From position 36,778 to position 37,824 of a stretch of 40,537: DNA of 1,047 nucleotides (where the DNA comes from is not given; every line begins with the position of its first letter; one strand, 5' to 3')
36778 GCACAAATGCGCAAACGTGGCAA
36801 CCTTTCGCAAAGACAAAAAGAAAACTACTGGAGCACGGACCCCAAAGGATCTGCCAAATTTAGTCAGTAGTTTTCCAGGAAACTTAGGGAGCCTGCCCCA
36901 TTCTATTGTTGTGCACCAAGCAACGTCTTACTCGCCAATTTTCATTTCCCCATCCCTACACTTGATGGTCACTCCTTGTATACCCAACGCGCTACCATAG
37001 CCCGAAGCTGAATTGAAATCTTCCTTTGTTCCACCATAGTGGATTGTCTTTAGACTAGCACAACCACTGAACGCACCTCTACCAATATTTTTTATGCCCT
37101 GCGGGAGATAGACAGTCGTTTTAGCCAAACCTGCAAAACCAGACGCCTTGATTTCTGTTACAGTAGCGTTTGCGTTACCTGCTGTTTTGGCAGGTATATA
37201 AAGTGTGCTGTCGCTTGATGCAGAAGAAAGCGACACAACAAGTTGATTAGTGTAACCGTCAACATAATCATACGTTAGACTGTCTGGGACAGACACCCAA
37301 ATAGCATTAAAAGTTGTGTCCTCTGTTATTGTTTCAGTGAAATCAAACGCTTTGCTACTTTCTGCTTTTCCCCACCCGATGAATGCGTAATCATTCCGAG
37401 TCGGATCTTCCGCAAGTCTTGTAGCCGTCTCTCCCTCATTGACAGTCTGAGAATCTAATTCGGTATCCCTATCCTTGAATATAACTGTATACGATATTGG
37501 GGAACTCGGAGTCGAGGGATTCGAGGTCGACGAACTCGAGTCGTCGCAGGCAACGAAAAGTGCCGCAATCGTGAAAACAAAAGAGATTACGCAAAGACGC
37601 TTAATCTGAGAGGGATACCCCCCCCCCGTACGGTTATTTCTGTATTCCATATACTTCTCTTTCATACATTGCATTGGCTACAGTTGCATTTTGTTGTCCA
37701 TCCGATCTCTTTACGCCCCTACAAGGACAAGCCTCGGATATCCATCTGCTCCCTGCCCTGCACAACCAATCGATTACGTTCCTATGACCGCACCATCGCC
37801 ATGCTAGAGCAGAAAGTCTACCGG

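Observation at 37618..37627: A G10 tract in the 5' coding region of the List-Bact/LRR lipoprotein, upstream of its signal peptide (candidate translational ON/OFF switch)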

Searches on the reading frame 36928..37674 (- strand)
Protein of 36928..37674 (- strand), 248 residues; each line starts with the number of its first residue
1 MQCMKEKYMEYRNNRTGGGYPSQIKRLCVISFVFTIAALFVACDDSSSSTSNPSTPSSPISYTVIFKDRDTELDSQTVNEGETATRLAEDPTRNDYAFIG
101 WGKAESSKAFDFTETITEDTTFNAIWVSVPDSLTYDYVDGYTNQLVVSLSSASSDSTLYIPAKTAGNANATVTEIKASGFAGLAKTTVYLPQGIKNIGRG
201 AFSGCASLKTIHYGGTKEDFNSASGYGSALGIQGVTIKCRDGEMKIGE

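Call 4: search_protein_families(library=pfam, proteins=[window:36928-37674:-], max_evalue=0.1)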
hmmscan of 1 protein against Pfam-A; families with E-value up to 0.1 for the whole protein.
window:36928-37674:- (248 aa): 2 families
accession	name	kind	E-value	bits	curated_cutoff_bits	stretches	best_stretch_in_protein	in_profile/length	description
PF09479.16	Flg_new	-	1e-10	42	27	1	62-124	1-64/65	Listeria-Bacteroides repeat domain (List_Bact_rpt)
PF13306.12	LRR_5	-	9.5e-06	26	27.7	1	171-213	44-86/127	BspA type Leucine rich repeat region (6 copies)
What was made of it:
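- On Flg_new (Listeria-Bacteroides repeat) / BspA-type LRR surface proteins: PF13306 scores 26 bits against 27.7, just below (call 4).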

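Call 6: find_encoding_contigs(protein=window:36928-37674:-, flank=3000, max_places=10)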
Protein window:36928-37674:- (248 aa): no gene with exactly this product is on record in the collection.

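Call 7: find_homologous_proteins(query=window:36928-37674:-)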
Query window:36928-37674:- (248 aa): 18 proteins with E <= 0.001 among 768 candidates.
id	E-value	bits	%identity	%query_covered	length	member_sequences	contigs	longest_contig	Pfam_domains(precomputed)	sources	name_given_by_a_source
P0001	1.8e-160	550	100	100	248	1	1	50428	PF09479.17,PF13306.13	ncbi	-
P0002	5.6e-56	208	49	94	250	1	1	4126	PF09479.17,PF13306.13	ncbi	-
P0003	1.1e-47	181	47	94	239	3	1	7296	PF09479.17,PF13306.13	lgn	-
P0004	6.8e-15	73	32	34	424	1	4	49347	PF13306.13,PF13855.13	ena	-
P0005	2.6e-10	58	32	37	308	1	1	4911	PF13306.13,PF13855.13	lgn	-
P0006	1.8e-9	56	23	76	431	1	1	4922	PF13306.13,PF13855.13,PF12541.15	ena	-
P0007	1.8e-9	56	44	16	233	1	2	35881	PF13306.13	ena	-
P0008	1.1e-7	50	49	17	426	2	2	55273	PF13306.13,PF13855.13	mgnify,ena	mgnify:CR=1 FL=1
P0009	1.6e-7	49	29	36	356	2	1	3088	PF13306.13,PF13855.13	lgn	-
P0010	1.6e-7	49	37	24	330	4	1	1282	PF13306.13,PF13855.13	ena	-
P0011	6.3e-7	47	30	48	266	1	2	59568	PF13240.12,PF13306.13,PF13855.13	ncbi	-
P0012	9.2e-7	47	34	29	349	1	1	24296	PF13306.13,PF12799.14,PF13855.13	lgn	-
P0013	1.6e-6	46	37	23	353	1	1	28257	PF13306.13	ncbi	-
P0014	5.3e-6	44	39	22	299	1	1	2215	PF13306.13,PF13855.13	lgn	-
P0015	3.1e-5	42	40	21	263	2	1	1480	PF13306.13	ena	-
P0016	3.6e-5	42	35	25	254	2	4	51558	PF13306.13,PF13855.13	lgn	-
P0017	1.7e-4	39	30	32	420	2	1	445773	PF13306.13,PF02368.25,PF13855.13,PF26918.1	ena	-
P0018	2.1e-4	39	36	17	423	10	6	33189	PF13306.13,PF13855.13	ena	-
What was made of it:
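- On Flg_new (Listeria-Bacteroides repeat) / BspA-type LRR surface proteins: Both are precomputed for P0001-P0003 (call 7).
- P0001 is a single-member cluster, and no 122-aa OFF-type call turned up in call 7.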

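Call 9: find_encoding_contigs(protein=P0002, flank=3000)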
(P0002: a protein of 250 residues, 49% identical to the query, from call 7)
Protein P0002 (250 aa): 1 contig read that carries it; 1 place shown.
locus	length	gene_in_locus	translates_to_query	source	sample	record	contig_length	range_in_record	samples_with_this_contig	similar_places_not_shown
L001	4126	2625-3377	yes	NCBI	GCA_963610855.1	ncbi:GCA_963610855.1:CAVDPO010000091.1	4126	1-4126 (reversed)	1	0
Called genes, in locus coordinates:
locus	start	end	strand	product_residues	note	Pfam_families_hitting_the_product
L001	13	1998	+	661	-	-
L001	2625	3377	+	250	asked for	PF09479:Flg_new, PF13306:LRR_5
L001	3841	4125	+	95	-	?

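Call 10: find_encoding_contigs(protein=P0003, flank=3000)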
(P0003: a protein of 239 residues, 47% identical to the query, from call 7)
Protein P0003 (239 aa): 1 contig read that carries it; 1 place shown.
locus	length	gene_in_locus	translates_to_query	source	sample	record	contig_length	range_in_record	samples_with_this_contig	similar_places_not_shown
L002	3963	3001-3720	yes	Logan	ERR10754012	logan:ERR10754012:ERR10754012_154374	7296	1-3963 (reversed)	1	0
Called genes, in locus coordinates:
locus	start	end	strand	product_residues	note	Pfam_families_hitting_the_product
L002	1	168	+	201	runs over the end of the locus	PF00543:P-II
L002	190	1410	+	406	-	PF17785:PUA_3, PF10672:Methyltrans_SAM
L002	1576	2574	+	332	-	PF01515:PTA_PTB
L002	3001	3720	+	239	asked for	PF09479:Flg_new, PF13306:LRR_5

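Call 14: find_encoding_contigs(protein=P0001, flank=10000)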
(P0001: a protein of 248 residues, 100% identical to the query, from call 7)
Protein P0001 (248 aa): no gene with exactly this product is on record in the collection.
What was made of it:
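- Tried and rejected: It is not on record in the contig index (calls 6, 14), although P0001 is in the protein collection.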

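Call 24: find_homologous_proteins(query=P0021)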
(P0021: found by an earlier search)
Query P0021 (202 aa): 136 proteins with E <= 0.001 among 278 candidates; the best 120 are listed.
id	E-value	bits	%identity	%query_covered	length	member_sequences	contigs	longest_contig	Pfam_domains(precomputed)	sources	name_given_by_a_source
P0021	3.0e-132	456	100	100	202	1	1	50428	PF07603.18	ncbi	-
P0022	5.5e-91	322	72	100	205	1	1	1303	PF07603.18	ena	-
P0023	1.4e-54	203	53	100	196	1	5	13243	-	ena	-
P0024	1.2e-49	187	51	100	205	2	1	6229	PF07603.18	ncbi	-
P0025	3.6e-44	169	50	100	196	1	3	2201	PF07603.18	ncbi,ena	-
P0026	9.6e-43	164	47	100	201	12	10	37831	PF07603.18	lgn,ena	-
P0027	5.6e-41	158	50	100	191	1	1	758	PF07603.18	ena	-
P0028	3.1e-40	156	48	100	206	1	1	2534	-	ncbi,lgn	-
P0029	3.1e-40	156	46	100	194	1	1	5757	PF07603.18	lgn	-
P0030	4.5e-40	155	45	100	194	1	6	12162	PF07603.18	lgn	-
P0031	1.4e-39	154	47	100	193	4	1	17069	PF07603.18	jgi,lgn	-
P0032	2.2e-39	153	45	89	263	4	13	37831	PF09479.17,PF07603.18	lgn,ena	-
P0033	2.9e-39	153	50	100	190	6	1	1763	PF07603.18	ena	-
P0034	7.3e-38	148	49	100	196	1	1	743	PF07603.18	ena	-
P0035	2.1e-36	143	47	100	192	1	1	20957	PF07603.18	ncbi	-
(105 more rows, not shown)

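Call 25: search_protein_families(library=pfam, proteins=[P0021], max_evalue=0.01)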
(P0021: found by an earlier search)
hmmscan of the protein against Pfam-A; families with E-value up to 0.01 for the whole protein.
P0021 (202 aa): 1 family
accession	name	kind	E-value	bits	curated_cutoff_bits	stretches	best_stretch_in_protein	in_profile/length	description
PF07603.17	Lcl_C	-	1.3e-05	25.9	34.9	1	119-200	38-117/117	Lcl C-terminal domain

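Call 27: find_encoding_contigs(protein=P0022, flank=1500, max_places=4)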
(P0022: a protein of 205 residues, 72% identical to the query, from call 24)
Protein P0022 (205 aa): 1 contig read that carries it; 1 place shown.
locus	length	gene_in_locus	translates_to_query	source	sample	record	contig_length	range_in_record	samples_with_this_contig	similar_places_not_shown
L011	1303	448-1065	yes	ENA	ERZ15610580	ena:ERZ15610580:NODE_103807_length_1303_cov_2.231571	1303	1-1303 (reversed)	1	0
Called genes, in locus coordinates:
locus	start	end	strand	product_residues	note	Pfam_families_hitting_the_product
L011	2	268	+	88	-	?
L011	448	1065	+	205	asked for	PF07603:Lcl_C (weak)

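Call 28: find_encoding_contigs(protein=P0023, flank=1500, max_places=6)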
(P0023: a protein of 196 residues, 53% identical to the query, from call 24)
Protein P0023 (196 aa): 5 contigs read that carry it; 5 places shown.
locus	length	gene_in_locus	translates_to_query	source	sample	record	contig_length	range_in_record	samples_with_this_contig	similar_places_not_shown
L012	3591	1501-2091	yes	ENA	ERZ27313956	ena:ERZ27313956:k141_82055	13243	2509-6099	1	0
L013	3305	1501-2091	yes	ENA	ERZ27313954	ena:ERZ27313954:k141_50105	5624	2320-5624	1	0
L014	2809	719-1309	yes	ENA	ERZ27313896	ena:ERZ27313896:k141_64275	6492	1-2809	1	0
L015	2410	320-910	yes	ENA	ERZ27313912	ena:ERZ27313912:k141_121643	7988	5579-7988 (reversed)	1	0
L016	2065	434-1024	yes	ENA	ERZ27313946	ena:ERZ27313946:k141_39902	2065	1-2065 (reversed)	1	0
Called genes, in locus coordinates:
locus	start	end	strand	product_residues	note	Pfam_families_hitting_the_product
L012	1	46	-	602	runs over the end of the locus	PF03050:DDE_Tnp_IS66, PF13817:DDE_Tnp_IS66_C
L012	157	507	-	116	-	PF05717:TnpB_IS66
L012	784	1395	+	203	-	PF19789:DUF6273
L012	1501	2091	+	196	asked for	-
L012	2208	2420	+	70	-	-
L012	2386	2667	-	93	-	-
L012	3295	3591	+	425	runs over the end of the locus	PF13173:AAA_14, PF13635:DUF4143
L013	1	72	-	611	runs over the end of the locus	PF03050:DDE_Tnp_IS66, PF13817:DDE_Tnp_IS66_C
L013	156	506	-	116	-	PF05717:TnpB_IS66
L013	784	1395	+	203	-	PF19789:DUF6273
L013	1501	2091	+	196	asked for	-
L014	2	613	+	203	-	PF19789:DUF6273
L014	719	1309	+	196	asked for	-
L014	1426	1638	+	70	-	-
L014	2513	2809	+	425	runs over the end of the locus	PF13173:AAA_14, PF13635:DUF4143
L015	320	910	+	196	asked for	-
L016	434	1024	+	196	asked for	-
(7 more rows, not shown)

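Call 34: list_cluster_members(proteins=[P0003, P0026, P0022])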
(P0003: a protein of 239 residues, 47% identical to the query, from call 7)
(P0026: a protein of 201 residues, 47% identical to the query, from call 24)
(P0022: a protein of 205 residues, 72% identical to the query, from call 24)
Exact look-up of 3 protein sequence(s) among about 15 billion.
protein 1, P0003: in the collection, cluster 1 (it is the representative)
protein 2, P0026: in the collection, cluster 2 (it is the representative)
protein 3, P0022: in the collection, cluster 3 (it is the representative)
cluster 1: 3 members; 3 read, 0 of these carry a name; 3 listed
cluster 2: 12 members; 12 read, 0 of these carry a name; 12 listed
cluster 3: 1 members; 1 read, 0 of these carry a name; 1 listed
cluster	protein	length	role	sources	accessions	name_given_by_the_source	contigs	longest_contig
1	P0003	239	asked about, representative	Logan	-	-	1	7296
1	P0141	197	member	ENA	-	-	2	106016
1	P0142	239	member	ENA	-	-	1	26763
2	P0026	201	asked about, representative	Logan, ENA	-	-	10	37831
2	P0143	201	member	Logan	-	-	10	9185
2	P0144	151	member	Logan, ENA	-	-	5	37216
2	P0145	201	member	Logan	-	-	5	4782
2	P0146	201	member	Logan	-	-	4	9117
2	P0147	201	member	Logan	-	-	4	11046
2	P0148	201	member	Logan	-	-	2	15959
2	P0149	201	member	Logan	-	-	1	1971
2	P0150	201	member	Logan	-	-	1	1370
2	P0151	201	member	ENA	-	-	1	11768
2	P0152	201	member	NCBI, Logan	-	-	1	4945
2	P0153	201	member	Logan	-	-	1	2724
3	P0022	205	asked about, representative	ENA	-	-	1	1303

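Call 36: find_encoding_contigs(protein=P0141, flank=3000, max_places=6)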
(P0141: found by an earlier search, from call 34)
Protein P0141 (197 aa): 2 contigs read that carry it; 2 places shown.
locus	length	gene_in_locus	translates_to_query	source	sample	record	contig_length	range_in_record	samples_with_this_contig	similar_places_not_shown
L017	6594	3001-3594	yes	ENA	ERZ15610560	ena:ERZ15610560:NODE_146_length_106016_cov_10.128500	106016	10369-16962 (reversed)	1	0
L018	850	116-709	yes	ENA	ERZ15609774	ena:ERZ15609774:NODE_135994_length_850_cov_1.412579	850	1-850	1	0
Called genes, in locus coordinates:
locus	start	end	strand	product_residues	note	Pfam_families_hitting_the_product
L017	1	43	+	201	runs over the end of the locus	PF00543:P-II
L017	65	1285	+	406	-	PF17785:PUA_3, PF10672:Methyltrans_SAM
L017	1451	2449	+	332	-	PF01515:PTA_PTB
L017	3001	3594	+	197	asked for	PF09479:Flg_new, PF13306:LRR_5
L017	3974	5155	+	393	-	PF01545:Cation_efflux, PF16916:ZT_dimer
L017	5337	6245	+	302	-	-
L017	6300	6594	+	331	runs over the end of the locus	-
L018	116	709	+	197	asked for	PF09479:Flg_new, PF13306:LRR_5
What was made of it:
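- L018 has 1.4x coverage (call 36).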

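Call 37: find_encoding_contigs(protein=P0142, flank=3000, max_places=6)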
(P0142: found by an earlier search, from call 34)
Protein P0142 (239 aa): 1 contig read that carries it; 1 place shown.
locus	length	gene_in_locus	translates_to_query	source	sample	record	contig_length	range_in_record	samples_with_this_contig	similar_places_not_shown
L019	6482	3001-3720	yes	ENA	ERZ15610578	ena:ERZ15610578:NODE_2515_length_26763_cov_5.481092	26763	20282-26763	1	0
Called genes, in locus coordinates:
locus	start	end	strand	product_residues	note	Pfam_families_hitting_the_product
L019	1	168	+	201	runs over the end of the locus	PF00543:P-II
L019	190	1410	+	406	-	PF17785:PUA_3, PF10672:Methyltrans_SAM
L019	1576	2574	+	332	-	PF01515:PTA_PTB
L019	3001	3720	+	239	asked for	PF09479:Flg_new, PF13306:LRR_5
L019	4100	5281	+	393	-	PF01545:Cation_efflux, PF16916:ZT_dimer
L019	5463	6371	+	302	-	-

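Call 44: search_protein_families(library=ncbifam, proteins=[window:36928-37650:-, P0021], max_evalue=0.001)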
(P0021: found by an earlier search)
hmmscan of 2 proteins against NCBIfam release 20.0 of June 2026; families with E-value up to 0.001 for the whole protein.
window:36928-37650:- (240 aa): 1 family
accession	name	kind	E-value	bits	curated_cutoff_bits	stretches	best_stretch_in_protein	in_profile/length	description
TIGR02543.1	List_Bact_rpt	repeat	0.00018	21.8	20.95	1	83-119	1-41/44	TIGR02543 family repeat protein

P0021 (202 aa): 0 families

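Call 49: find_encoding_contigs(protein=P0026, flank=600, max_places=10)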
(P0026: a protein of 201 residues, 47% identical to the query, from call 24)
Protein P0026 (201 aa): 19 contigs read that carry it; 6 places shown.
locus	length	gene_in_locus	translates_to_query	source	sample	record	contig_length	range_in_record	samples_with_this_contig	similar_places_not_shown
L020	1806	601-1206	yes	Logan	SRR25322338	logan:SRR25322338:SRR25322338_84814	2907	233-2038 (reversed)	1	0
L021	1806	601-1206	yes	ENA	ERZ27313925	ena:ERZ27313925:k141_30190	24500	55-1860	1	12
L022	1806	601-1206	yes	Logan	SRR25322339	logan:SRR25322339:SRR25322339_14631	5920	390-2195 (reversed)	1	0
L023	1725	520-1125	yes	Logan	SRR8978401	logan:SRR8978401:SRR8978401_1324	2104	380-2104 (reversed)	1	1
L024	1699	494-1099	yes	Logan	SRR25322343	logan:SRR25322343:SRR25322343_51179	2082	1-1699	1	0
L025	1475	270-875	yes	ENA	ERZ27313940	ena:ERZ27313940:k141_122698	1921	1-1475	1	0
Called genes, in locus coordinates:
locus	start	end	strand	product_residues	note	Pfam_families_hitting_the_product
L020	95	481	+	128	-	PF02566:OsmC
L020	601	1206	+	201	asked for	PF07603:Lcl_C (weak)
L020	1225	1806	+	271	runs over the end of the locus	?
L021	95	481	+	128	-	PF02566:OsmC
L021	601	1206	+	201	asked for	PF07603:Lcl_C (weak)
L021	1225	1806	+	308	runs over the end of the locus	PF09479:Flg_new, PF05725:FNIP (faint), PF13306:LRR_5, PF13855:LRR_8 (faint)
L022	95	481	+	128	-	PF02566:OsmC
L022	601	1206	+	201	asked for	PF07603:Lcl_C (weak)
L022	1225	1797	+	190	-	PF09479:Flg_new, PF13306:LRR_5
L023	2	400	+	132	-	?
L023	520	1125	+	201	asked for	PF07603:Lcl_C (weak)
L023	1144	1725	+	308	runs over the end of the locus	PF09479:Flg_new, PF05725:FNIP (faint), PF13306:LRR_5, PF13855:LRR_8 (faint)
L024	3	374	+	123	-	?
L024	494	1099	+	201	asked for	PF07603:Lcl_C (weak)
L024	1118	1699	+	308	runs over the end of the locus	PF09479:Flg_new, PF05725:FNIP (faint), PF13306:LRR_5, PF13855:LRR_8 (faint)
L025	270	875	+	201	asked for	PF07603:Lcl_C (weak)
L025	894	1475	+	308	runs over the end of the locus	PF09479:Flg_new, PF05725:FNIP (faint), PF13306:LRR_5, PF13855:LRR_8 (faint)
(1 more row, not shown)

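Call 50: find_encoding_contigs(protein=P0024, flank=600, max_places=4)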
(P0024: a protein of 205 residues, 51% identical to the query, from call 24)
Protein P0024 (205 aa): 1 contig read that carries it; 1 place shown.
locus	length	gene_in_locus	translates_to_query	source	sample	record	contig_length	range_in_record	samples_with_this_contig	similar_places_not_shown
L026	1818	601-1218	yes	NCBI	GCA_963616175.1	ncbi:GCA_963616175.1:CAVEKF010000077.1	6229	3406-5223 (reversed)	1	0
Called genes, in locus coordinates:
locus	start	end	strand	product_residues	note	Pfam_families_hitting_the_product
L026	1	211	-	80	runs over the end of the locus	-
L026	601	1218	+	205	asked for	PF07603:Lcl_C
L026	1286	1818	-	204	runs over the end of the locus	-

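Call 71: search_protein_representatives(alignment_id=A3)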
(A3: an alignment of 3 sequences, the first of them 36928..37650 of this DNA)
Query: 3 sequences, 247 profile positions. Proteins with E-value up to 0.001 (for the whole library): 267871; up to 1e-10: 131822; up to 1e-30: 19215. The best 150 are listed.
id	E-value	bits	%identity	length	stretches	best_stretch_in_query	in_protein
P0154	0.0e+00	1821.7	-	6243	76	44-136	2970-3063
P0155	4.3e-265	891.0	-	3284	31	50-142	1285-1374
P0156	2.1e-220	744.6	-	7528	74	116-216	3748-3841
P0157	1.3e-201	683.0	-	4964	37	53-122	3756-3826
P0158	6.9e-201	680.7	-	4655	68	168-224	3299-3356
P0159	2.7e-190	646.0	-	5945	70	166-217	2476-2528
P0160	8.5e-173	588.7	-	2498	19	50-120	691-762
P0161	6.5e-171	582.5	-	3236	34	169-242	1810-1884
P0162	2.0e-169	577.6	-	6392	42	51-145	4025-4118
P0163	2.1e-169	577.5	-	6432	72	166-237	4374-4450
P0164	1.5e-165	565.0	-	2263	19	52-121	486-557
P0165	3.9e-163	557.0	-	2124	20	50-126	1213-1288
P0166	1.2e-162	555.5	-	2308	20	52-118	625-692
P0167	2.0e-157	538.3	-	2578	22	49-139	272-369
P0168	3.3e-157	537.6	-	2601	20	53-139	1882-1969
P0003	9.0e-129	444.5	-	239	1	1-247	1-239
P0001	2.3e-126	436.6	-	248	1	1-245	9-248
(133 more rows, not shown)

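Call 72: predict_structure(alignment_id=A3)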
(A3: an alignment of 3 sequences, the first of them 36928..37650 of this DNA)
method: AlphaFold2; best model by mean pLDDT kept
length: 240 residues; sequences in the alignment: 3
mean_pLDDT: 51.2   pTM: 0.48
mean pLDDT of the five models: 51.2, 47.2, 46.2, 38.3, 35.2
residues with pLDDT >= 90: 0; 70-90: 57; 50-70: 42; < 50: 141
segments of 3 or more residues with pLDDT < 50: 1-49, 59-63, 72-146, 155-162
pLDDT, mean of each block of 10 residues (from residue 1): 33 37 38 33 40 52 53 46 45 33 29 26 31 39 51 49 62 70 75 78 82 76 78 75
secondary structure, 60 per line:
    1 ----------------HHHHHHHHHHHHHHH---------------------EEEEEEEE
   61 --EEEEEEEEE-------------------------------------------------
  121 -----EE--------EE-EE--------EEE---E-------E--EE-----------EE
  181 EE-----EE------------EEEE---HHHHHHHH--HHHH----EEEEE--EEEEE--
elements in order: H17-31 E53-60 E63-71 E149-151 E179-182 E202-205 H209-216 H219-222 E227-231 E234-238
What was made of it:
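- On Flg_new (Listeria-Bacteroides repeat) / BspA-type LRR surface proteins: The AF2 model is too poor to add anything (pLDDT 51, call 72).
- Tried and rejected: Mean pLDDT was 51, so no fold search was run (call 72).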
